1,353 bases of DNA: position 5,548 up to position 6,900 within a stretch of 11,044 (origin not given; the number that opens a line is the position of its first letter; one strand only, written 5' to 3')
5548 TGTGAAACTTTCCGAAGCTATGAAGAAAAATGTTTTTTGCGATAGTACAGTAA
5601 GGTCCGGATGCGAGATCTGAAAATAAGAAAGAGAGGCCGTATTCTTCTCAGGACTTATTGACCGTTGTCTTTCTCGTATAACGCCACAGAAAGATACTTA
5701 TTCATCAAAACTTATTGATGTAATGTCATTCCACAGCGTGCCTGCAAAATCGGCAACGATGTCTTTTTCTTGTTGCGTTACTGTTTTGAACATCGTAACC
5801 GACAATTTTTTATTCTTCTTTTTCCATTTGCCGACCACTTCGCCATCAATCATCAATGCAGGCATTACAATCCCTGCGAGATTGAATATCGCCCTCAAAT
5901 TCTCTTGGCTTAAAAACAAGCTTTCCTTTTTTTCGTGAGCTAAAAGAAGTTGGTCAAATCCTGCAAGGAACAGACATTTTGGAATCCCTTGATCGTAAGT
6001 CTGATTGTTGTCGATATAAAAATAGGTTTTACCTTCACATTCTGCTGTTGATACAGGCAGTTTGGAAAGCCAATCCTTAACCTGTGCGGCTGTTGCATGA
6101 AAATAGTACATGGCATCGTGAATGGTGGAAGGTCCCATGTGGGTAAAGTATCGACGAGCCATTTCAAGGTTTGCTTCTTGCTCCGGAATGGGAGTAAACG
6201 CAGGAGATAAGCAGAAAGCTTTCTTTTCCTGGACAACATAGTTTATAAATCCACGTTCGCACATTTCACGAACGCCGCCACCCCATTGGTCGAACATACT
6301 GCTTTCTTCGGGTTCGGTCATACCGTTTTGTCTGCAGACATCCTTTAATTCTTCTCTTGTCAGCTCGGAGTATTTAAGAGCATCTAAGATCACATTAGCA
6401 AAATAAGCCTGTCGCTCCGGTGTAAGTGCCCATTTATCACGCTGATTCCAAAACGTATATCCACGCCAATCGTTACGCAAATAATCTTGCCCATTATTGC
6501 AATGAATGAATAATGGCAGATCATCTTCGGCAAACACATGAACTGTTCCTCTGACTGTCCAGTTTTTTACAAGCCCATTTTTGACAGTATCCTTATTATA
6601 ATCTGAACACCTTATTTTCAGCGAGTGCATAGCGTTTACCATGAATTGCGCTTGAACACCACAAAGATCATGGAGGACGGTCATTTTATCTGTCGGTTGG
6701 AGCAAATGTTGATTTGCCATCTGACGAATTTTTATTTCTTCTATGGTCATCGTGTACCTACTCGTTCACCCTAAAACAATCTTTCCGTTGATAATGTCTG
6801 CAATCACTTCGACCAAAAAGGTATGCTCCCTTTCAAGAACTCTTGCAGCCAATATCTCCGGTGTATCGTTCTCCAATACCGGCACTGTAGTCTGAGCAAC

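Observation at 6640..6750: The HTH_42 protein carries an AlkZ-type Q-phi-Q motif (VQAQF, Q33/Q35) rather than the YcaQ-type Q-phi-D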

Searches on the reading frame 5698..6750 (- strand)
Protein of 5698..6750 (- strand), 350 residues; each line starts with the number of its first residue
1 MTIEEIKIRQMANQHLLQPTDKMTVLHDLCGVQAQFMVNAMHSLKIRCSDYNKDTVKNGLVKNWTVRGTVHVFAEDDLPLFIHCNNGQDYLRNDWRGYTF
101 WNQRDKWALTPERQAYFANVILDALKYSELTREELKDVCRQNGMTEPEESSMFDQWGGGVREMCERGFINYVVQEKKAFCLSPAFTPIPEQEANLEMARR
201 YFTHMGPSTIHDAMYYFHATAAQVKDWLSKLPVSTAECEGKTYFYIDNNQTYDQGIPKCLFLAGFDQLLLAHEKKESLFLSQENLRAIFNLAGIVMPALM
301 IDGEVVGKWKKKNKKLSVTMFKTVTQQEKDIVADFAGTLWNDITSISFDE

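Call 3: search_protein_families(library=pfam, proteins=[window:5698-6750:-], max_evalue=0.01)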
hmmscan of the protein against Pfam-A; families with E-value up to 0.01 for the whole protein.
window:5698-6750:- (350 aa): 1 family
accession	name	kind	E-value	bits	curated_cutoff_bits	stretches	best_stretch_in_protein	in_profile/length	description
PF06224.18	AlkZ-like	-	2.7e-29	103.3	25.9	1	28-325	3-312/329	DNA glycosylase AlkZ-like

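Call 4: search_solved_structures(query=window:5698-6750:-, max_evalue=1, show_alignments=4)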
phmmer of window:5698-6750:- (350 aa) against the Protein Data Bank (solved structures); distinct sequences matched with E-value up to 1: 1.
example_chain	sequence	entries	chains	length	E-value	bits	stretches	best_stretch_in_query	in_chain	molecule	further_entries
5uuj_A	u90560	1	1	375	8.6e-17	64.3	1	18-323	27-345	AlkZ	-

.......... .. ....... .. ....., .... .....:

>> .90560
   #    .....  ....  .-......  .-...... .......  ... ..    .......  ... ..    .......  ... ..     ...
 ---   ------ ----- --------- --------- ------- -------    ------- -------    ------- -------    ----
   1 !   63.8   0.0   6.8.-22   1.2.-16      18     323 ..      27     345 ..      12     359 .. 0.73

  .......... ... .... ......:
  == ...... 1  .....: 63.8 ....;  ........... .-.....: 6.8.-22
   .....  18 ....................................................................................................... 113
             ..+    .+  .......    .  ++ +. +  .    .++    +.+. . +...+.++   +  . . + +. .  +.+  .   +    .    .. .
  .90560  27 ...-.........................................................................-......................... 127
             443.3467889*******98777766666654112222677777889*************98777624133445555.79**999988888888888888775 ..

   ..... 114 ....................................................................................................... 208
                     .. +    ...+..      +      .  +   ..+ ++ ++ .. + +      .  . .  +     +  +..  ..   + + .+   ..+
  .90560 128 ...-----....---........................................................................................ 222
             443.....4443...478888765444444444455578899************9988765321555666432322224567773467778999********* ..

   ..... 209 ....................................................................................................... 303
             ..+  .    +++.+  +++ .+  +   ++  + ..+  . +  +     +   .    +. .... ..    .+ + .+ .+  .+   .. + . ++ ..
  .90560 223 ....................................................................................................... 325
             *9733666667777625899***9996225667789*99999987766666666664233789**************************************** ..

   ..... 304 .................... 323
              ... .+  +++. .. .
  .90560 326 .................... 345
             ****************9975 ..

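Call 6: find_homologous_proteins(query=window:5698-6750:-, max_evalue=0.001)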
Query window:5698-6750:- (350 aa): 1842 proteins with E <= 0.001 among 3212 candidates; the best 120 are listed.
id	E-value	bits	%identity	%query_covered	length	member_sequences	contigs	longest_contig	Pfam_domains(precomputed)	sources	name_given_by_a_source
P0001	3.0e-226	768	92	100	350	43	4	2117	PF06224.19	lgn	-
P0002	2.0e-222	755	91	100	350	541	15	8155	PF06224.19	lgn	-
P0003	8.1e-213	724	86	100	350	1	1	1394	PF06224.19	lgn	-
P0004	2.0e-212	723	86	100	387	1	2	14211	PF06224.19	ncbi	-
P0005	2.3e-212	722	85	100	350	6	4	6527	PF06224.19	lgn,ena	-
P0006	5.8e-212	721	86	100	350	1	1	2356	PF06224.19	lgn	-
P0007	4.3e-210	715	85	100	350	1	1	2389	PF06224.19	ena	-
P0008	1.6e-209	713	84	100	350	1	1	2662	PF06224.19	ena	-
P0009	2.6e-209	712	85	100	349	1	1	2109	PF06224.19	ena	-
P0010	4.3e-209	712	84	100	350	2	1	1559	PF06224.19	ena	-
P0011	8.6e-209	711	84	100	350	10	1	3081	PF06224.19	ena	-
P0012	2.4e-208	709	84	100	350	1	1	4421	PF06224.19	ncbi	-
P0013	1.2e-207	707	83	100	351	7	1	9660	PF06224.19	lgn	-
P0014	2.3e-207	706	84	100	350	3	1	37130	PF06224.19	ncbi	-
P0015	6.7e-205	698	83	100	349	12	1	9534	PF06224.19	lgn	-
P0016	1.5e-204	697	82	100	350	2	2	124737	PF06224.19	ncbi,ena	-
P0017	6.8e-204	694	83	100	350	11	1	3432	PF06224.19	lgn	-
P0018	8.8e-204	694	82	100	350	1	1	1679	PF06224.19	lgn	-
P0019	2.0e-203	693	82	100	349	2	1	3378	PF06224.19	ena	-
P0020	6.3e-203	691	81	100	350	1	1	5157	PF06224.19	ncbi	-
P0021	1.5e-201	687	81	100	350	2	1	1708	PF06224.19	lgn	-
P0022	1.6e-200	683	80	100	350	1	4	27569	PF06224.19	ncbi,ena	-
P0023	5.6e-200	682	80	100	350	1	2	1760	PF06224.19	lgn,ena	-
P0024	4.6e-199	679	79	100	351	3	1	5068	PF06224.19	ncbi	-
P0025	5.3e-199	678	82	100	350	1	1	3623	PF06224.19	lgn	-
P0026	7.0e-199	678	80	100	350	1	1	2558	PF06224.19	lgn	-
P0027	1.5e-198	677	78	100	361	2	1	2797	PF06224.19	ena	-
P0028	6.2e-198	675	80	100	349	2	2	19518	PF06224.19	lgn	-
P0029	1.2e-197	674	78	100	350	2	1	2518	PF06224.19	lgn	-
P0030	3.8e-197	672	78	100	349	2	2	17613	PF06224.19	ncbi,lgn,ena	-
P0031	6.2e-196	668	79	100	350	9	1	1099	PF06224.19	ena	-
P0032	8.3e-196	668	79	100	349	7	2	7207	PF06224.19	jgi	-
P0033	1.1e-195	667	78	100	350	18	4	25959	PF06224.19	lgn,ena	-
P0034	3.1e-195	666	80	100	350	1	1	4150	PF06224.19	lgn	-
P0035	3.0e-194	663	78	100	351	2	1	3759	PF06224.19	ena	-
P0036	1.5e-193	660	79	100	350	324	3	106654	PF06224.19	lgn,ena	-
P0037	1.8e-190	650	78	100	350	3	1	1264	PF06224.19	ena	-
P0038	3.5e-189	646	76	100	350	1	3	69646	PF06224.19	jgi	-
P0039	4.6e-189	646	77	100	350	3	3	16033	PF06224.19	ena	-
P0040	1.8e-187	640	77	100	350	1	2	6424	PF06224.19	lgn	-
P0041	5.9e-187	639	77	100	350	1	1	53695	PF06224.19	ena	-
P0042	5.0e-186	636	74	99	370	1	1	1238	PF06224.19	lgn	-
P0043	1.0e-184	631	83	90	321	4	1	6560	PF06224.19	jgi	-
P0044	1.4e-184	631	73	100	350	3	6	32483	PF06224.19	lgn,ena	-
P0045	2.6e-183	627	74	100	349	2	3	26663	PF06224.19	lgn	-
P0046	6.9e-183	625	74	100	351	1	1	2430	PF06224.19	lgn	-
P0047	2.3e-181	620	75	100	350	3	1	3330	PF06224.19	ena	-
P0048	1.4e-180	618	72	99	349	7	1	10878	PF06224.19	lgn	-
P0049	9.9e-180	615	72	99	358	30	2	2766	PF06224.19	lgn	-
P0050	1.2e-179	615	71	100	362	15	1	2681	PF06224.19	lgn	-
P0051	4.0e-179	613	73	99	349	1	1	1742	PF06224.19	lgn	-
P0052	2.5e-178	610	71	100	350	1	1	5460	PF06224.19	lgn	-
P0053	6.8e-178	609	71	99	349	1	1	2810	PF06224.19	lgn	-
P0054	6.9e-178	609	70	99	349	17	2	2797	PF06224.19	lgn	-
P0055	3.8e-177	606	72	99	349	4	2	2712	PF06224.19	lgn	-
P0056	4.6e-177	606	72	100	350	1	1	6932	PF06224.19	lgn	-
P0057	4.1e-176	603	70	100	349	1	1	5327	PF06224.19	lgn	-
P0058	4.6e-176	603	71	99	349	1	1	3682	PF06224.19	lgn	-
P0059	5.7e-176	603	70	100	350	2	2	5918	PF06224.19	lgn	-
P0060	6.6e-176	602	71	99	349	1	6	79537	PF06224.19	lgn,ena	-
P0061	1.1e-175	602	71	99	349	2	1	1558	PF06224.19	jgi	-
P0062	1.6e-175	601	70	99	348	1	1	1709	PF06224.19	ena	-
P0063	1.7e-175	601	71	99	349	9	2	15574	PF06224.19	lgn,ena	-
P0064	1.9e-175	601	71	99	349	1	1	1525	PF06224.19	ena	-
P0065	2.1e-175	601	70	100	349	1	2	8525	PF06224.19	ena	-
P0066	2.3e-175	601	71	99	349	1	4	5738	PF06224.19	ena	-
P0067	2.3e-175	601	70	99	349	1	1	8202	PF06224.19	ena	-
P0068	2.5e-175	600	70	100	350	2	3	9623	PF06224.19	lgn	-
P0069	2.9e-175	600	70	100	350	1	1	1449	PF06224.19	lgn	-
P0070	8.8e-175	599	69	99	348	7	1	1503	PF06224.19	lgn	-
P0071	9.0e-175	599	71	99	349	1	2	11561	PF06224.19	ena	-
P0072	1.5e-174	598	68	100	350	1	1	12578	PF06224.19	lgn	-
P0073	1.8e-174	598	69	100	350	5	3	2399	PF06224.19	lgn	-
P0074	2.1e-174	597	70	99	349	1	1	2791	PF06224.19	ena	-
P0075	2.7e-174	597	70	99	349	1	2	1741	PF06224.19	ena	-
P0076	3.0e-174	597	71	99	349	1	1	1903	PF06224.19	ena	-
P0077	4.1e-174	597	70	99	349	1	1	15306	PF06224.19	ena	-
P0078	4.1e-174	597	69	99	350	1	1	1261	PF06224.19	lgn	-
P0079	4.2e-174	596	69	100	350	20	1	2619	PF06224.19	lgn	-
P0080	5.2e-174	596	70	99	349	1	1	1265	PF06224.19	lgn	-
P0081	6.0e-174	596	70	99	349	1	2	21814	PF06224.19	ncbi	-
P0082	6.4e-174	596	71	99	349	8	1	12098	PF06224.19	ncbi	-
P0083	7.8e-174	596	70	99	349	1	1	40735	PF06224.19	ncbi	-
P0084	8.3e-174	596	69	99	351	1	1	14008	PF06224.19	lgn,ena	-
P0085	9.1e-174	595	70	99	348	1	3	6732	PF06224.19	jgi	-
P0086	1.2e-173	595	69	99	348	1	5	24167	PF06224.19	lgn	-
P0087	1.4e-173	595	71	99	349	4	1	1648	PF06224.19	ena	-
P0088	2.3e-173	594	70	99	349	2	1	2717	PF06224.19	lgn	-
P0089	3.6e-173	593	68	100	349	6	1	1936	PF06224.19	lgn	-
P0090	6.1e-173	593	70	99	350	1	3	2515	PF06224.19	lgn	-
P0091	8.7e-173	592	70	99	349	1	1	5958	PF06224.19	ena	-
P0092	9.5e-173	592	71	99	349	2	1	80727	PF06224.19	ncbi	-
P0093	1.1e-172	592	69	100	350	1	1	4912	PF06224.19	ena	-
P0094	2.1e-172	591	70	99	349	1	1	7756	PF06224.19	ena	-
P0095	2.9e-172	590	68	100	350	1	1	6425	PF06224.19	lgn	-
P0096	3.3e-172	590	67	100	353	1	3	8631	PF06224.19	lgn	-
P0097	3.7e-172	590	69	99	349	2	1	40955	PF06224.19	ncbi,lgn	-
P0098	6.7e-172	589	68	99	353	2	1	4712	PF06224.19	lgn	-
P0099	7.8e-172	589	70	99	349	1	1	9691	PF06224.19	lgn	-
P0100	9.9e-172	589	69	99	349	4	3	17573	PF06224.19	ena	-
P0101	1.0e-171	589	70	99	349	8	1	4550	PF06224.19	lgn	-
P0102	2.4e-171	587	68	99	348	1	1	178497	PF06224.19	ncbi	-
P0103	2.8e-171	587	69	99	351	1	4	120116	PF06224.19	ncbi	-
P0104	3.0e-171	587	67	99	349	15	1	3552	PF06224.19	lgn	-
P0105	4.9e-171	586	70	97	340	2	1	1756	PF06224.19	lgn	-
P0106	5.2e-171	586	69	99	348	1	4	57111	PF06224.19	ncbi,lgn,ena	-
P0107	5.4e-171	586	67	100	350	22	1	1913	PF06224.19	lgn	-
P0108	6.3e-171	586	69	99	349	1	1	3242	PF06224.19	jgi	-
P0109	7.4e-171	586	69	99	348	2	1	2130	PF06224.19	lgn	-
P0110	9.5e-171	585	70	99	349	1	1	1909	PF06224.19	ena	-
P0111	1.0e-170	585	67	99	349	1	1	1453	PF06224.19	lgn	-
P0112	1.4e-170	585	70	99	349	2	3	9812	PF06224.19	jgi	-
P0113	1.4e-170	585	68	100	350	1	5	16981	PF06224.19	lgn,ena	-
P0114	1.6e-170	585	69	99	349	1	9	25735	PF06224.19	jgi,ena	-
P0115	1.6e-170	585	68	100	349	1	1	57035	PF06224.19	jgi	-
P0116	1.8e-170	585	68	99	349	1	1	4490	PF06224.19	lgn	-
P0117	1.8e-170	585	68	99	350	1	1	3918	PF06224.19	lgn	-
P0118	2.0e-170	584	69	100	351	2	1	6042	PF06224.19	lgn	-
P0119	2.2e-170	584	69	99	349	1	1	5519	PF06224.19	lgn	-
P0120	2.8e-170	584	67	99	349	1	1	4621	PF06224.19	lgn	-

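Call 13: find_related_loci(query=window:5698-6750:-, collection=genome_contigs, flank=6000)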
Query window:5698-6750:- (350 aa) in genome_contigs; peptide patterns used: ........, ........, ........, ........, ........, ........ (x = any residue, [..] = any of these).
232 stretches matched a pattern; 101 encode a relative of the query (tblastn E <= 1e-3); the best 80 are kept; 80 distinct loci.
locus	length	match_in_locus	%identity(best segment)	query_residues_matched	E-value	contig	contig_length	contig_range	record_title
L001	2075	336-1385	98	1-350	0e+0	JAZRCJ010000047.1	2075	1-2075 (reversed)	MAG: Faecalimonas sp. isolate T1900045514_YK20190208.MAGScoT_cleanbin_000115 SGB_7590_k141_644064, whole genome shotgun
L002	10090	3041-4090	97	1-350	0e+0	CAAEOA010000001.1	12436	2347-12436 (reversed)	MAG TPA_asm: Ruminococcaceae bacterium, isolate HGM13222, WGS project CAAEOA010000000 data, contig: ERS537327_19_k99_679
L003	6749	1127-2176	95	1-350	0e+0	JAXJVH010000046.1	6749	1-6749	MAG: Acutalibacteraceae bacterium isolate DOME_MAG_559 559_C0109_k141_349298, whole genome shotgun sequence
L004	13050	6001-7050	93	1-350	0e+0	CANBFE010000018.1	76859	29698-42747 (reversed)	MAG TPA_asm: uncultured Lachnospiraceae bacterium isolate SRR15431181_bin.13_metawrap_v1.3_MAG genome assembly, contig:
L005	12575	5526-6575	88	1-350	0e+0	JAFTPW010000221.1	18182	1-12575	MAG: Clostridia bacterium isolate RGIG4041 Roe_deer_Cecum-5__c307501, whole genome shotgun sequence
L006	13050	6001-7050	91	1-350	0e+0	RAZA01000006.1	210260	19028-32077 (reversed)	Bacterium D16-50 strain D16-50 Scaffold6_1, whole genome shotgun sequence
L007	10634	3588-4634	86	1-349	0e+0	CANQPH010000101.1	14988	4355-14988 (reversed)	MAG: uncultured Acetatifactor sp. isolate Lapin-012__bin54 genome assembly, contig: Lapin-012__NODE_4846_length_14988_co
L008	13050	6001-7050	84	1-350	0e+0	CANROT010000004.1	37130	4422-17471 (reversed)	MAG: uncultured Clostridia bacterium isolate Lapin-020__bin111 genome assembly, contig: Lapin-020__NODE_1261_length_3713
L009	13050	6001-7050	83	1-350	0e+0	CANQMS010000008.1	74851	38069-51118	MAG: uncultured Clostridia bacterium isolate Lapin-013__bin19 genome assembly, contig: Lapin-013__NODE_183_length_74851_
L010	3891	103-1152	83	1-350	0e+0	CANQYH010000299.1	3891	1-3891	MAG: uncultured Lachnospiraceae bacterium isolate Lapin-015__bin69 genome assembly, contig: Lapin-015__NODE_27077_length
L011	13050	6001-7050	82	1-350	0e+0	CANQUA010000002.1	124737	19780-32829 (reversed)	MAG: uncultured Lachnospiraceae bacterium isolate Lapin-023__bin81 genome assembly, contig: Lapin-023__NODE_163_length_1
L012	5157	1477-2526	81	1-350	0e+0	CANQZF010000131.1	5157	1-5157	MAG: uncultured Oscillospiraceae bacterium isolate Lapin-018__bin66 genome assembly, contig: Lapin-018__NODE_18430_lengt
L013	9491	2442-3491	79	1-350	0e+0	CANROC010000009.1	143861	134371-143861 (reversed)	MAG: uncultured Oscillospiraceae bacterium isolate Lapin-020__bin26 genome assembly, contig: Lapin-020__NODE_58_length_1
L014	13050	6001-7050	80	1-350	0e+0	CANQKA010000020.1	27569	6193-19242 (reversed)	MAG: uncultured Oscillospiraceae bacterium isolate Lapin-026__bin52 genome assembly, contig: Lapin-026__NODE_1893_length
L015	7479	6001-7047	84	1-349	0e+0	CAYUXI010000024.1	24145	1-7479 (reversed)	MAG TPA_asm: uncultured Oscillospiraceae bacterium isolate binchicken_co370_216 genome assembly, contig: NODE_2281_lengt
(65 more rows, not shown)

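Call 22: search_protein_representatives(protein=window:5698-6750:-)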
Query: 350 residues. Proteins with E-value up to 0.001 (for the whole library): 1826; up to 1e-10: 428; up to 1e-30: 116. The best 150 are listed.
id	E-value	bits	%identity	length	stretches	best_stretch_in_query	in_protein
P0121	1.5e-141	487.7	59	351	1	3-345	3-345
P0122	8.7e-115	399.7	49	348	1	1-340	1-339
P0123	4.3e-112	390.9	57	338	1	81-346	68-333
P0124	9.3e-100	350.3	47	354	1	2-347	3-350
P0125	4.0e-94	331.8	45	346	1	1-342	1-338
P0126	4.0e-93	328.5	46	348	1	3-341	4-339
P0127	3.6e-89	315.5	50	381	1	1-280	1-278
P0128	1.1e-86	307.3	58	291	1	117-343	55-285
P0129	1.3e-83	297.2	66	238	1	1-181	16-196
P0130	3.8e-83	295.7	43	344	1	1-335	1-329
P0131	5.5e-83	295.2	64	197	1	1-192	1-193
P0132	1.0e-82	294.2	45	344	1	7-343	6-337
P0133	2.7e-82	292.9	41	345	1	3-342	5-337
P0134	1.2e-79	284.1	44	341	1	1-348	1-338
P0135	2.5e-79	283.1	41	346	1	3-346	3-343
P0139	5.8e-75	268.8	42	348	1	3-330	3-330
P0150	1.7e-63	231.1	38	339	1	5-345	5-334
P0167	6.5e-53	196.3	34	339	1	1-340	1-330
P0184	1.5e-45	172.1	30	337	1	10-328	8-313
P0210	1.3e-36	142.7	30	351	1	8-336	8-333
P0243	7.8e-28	113.8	25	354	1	8-335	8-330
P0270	2.1e-22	96.0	32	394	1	14-341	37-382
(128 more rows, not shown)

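Call 29: search_protein_families(library=ncbifam, proteins=[window:5698-6750:-], max_evalue=0.001)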
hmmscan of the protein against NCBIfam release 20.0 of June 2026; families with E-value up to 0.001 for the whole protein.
window:5698-6750:- (350 aa): 0 families

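Call 36: predict_structure(alignment_id=A1)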
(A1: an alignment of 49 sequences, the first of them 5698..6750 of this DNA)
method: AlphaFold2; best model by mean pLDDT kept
length: 350 residues; sequences in the alignment: 49
mean_pLDDT: 65.4   pTM: 0.55
mean pLDDT of the five models: 65.4, 64.7, 62.0, 59.6, 56.1
residues with pLDDT >= 90: 47; 70-90: 123; 50-70: 78; < 50: 102
segments of 3 or more residues with pLDDT < 50: 1-73, 83-88, 90-94, 265-278
pLDDT, mean of each block of 10 residues (from residue 1): 35 36 38 39 33 38 28 54 49 51 70 89 90 94 93 78 69 64 67 80 69 73 93 84 75 61 52 46 58 60 80 84 89 82 87
secondary structure, 60 per line:
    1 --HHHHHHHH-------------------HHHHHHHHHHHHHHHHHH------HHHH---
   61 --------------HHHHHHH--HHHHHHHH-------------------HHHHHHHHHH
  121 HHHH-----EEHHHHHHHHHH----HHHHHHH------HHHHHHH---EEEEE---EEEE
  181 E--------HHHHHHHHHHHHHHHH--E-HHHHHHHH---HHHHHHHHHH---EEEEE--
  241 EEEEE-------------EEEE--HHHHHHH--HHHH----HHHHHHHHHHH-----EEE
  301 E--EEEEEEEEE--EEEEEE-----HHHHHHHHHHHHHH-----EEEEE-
elements in order: H3-10 H30-47 H54-57 H75-81 H84-91 H111-124 H132-141 H146-152 H159-165 E169-173 E177-181 H190-205 H210-217 H221-230 E234-238 E241-245 E259-262 H265-271 H274-277 H282-292 E298-301 E304-312 E315-320 H326-339 E345-349

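Call 40: find_encoding_contigs(protein=window:5698-6750:-, flank=10000, max_places=6)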
Protein window:5698-6750:- (350 aa): 22 contigs read that carry it; 6 places shown.
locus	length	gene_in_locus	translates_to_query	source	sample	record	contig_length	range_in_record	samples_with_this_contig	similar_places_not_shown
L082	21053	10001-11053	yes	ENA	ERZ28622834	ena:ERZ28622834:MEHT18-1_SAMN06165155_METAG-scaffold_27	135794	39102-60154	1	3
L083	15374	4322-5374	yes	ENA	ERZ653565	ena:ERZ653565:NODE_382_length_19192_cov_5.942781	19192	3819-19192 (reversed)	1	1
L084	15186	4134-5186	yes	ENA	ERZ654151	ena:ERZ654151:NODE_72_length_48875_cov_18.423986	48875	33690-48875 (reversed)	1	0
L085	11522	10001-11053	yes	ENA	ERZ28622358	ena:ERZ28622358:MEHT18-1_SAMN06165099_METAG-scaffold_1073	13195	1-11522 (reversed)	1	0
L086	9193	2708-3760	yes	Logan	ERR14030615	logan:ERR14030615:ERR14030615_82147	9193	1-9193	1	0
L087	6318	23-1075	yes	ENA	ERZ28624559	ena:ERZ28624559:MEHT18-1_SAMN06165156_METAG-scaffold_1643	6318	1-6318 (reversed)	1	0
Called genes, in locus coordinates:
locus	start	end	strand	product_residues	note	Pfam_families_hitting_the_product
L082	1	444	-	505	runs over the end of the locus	PF00005:ABC_tran, PF00006:ATP-synt_ab (faint), PF02463:SMC_N (faint), PF03266:NTPase_1 (faint), PF13191:AAA_16 (faint), PF13304:AAA_21 (faint), PF13401:AAA_22 (faint), PF00005:ABC_tran, +2 more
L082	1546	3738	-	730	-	-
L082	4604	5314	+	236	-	PF00106:adh_short, PF08659:KR (faint), PF13561:adh_short_C2, PF23441:SDR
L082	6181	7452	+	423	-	PF03600:CitMHS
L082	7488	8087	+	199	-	PF13420:Acetyltransf_4 (weak), PF00583:Acetyltransf_1, PF13508:Acetyltransf_7, PF13673:Acetyltransf_10 (weak)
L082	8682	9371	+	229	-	PF00557:Peptidase_M24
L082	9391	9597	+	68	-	PF00551:Formyl_trans_N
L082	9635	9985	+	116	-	PF00551:Formyl_trans_N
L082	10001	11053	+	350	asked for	PF06224:AlkZ-like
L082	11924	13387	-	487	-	PF01145:Band_7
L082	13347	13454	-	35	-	-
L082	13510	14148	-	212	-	-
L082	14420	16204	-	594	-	PF08439:Peptidase_M3_N, PF01432:Peptidase_M3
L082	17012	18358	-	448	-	PF02812:ELFV_dehydrog_N, PF00208:ELFV_dehydrog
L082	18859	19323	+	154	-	PF00583:Acetyltransf_1, PF13673:Acetyltransf_10, PF13508:Acetyltransf_7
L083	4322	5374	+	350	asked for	PF06224:AlkZ-like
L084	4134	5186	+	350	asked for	PF06224:AlkZ-like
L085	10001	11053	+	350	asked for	PF06224:AlkZ-like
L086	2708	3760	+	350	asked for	PF06224:AlkZ-like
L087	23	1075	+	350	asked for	PF06224:AlkZ-like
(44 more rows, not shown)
